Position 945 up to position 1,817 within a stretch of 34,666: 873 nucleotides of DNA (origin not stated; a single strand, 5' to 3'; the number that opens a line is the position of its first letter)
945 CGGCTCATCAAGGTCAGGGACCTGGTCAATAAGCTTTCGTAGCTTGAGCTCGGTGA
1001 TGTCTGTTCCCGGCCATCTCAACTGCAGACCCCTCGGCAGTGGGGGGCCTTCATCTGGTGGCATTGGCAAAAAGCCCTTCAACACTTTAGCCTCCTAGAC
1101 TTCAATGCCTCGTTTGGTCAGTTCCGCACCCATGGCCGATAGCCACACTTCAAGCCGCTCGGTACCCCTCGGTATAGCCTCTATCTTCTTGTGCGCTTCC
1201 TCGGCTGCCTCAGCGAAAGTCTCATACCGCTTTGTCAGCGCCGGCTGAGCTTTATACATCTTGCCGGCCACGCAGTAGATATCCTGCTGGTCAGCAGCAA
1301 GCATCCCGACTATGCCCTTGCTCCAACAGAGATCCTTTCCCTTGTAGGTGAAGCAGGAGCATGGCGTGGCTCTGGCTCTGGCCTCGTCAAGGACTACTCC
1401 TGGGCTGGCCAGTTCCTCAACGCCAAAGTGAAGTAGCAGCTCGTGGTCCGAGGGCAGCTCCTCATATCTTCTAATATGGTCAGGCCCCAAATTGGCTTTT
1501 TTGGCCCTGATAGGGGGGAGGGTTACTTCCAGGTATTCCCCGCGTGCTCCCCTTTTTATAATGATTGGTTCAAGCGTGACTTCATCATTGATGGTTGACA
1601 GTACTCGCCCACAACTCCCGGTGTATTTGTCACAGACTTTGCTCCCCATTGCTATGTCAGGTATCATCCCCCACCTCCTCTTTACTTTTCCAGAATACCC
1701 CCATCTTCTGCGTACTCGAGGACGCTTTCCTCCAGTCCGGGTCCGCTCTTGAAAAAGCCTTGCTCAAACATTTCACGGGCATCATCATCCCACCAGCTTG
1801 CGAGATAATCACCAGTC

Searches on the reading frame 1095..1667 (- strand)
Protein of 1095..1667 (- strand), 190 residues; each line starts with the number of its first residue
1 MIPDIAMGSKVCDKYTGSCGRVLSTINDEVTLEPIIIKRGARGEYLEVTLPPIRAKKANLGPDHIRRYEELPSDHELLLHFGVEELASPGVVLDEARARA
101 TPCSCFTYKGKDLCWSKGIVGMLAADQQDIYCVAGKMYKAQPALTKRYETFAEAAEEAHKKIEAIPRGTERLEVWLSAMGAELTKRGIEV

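Call 7: search_protein_families(library=pfam, proteins=[window:1095-1667:-], max_evalue=0.01)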
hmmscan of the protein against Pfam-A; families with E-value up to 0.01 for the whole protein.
window:1095-1667:- (190 aa): 0 families

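Call 35: find_encoding_contigs(protein=window:1095-1667:-, flank=10000, max_places=4)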
Protein window:1095-1667:- (190 aa): 4 contigs read that carry it; 4 places shown.
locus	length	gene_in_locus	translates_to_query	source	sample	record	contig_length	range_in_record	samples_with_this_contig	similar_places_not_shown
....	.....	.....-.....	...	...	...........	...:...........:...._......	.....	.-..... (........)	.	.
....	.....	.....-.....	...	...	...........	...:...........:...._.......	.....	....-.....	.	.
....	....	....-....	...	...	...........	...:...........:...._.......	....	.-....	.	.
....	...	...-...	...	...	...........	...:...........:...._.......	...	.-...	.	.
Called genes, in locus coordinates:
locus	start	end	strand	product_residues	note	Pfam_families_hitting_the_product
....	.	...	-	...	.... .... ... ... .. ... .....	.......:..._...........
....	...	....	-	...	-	-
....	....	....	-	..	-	-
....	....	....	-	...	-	-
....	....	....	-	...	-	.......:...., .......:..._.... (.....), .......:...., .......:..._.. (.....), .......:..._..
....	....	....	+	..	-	-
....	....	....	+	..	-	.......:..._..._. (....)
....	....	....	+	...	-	-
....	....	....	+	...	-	-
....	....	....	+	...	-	-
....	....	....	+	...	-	-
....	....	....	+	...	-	-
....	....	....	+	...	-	-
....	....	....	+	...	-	-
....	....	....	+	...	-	-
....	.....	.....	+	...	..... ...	-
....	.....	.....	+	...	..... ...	-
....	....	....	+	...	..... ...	-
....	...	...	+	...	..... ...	-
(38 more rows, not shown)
